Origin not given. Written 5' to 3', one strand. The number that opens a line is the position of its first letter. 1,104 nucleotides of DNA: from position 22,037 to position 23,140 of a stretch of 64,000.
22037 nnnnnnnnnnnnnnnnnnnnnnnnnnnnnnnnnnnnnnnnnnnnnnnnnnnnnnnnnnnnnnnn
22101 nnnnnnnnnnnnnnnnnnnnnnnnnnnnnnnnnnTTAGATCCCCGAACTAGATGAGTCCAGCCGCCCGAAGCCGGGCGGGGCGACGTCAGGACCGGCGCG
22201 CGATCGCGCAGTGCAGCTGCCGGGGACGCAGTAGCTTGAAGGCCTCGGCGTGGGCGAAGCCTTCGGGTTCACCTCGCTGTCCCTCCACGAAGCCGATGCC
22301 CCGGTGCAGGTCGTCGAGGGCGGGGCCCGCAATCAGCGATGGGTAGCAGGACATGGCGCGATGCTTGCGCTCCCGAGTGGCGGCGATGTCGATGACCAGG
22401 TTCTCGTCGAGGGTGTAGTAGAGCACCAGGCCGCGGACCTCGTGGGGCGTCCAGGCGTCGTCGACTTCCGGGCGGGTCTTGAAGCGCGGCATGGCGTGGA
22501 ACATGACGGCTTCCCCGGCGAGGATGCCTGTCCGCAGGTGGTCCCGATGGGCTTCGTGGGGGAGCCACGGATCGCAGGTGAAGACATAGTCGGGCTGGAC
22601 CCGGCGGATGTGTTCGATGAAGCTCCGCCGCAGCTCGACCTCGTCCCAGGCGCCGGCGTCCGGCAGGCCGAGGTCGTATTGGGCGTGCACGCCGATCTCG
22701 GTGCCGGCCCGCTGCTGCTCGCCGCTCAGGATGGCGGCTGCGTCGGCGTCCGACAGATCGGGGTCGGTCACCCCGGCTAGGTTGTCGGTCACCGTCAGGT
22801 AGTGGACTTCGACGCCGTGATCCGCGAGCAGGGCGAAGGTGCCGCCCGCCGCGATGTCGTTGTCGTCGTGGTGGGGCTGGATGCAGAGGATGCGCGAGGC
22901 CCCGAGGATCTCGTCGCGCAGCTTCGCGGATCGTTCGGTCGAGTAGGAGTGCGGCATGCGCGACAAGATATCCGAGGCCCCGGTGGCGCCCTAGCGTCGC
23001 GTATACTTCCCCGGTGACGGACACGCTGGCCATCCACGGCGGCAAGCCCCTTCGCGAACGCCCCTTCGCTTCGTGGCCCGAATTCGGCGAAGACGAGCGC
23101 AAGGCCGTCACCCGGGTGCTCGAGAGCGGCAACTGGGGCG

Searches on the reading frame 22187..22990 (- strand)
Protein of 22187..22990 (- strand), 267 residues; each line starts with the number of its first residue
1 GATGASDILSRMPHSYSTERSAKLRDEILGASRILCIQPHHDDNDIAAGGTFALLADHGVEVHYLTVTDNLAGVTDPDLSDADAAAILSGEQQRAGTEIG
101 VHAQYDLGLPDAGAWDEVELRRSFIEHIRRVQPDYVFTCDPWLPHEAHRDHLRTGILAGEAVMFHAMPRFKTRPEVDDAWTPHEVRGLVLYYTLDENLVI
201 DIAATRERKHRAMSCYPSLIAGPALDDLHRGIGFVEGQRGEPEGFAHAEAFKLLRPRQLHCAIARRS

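Call 83: search_protein_families(library=pfam, proteins=[window:22187-22990:-], max_evalue=0.00001)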
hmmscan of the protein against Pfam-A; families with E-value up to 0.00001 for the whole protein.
window:22187-22990:- (267 aa): 1 family
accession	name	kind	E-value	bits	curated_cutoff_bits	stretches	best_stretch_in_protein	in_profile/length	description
PF02585.22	PIG-L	-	5.7e-18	66.1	28.2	1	35-160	1-127/129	GlcNAc-PI de-N-acetylase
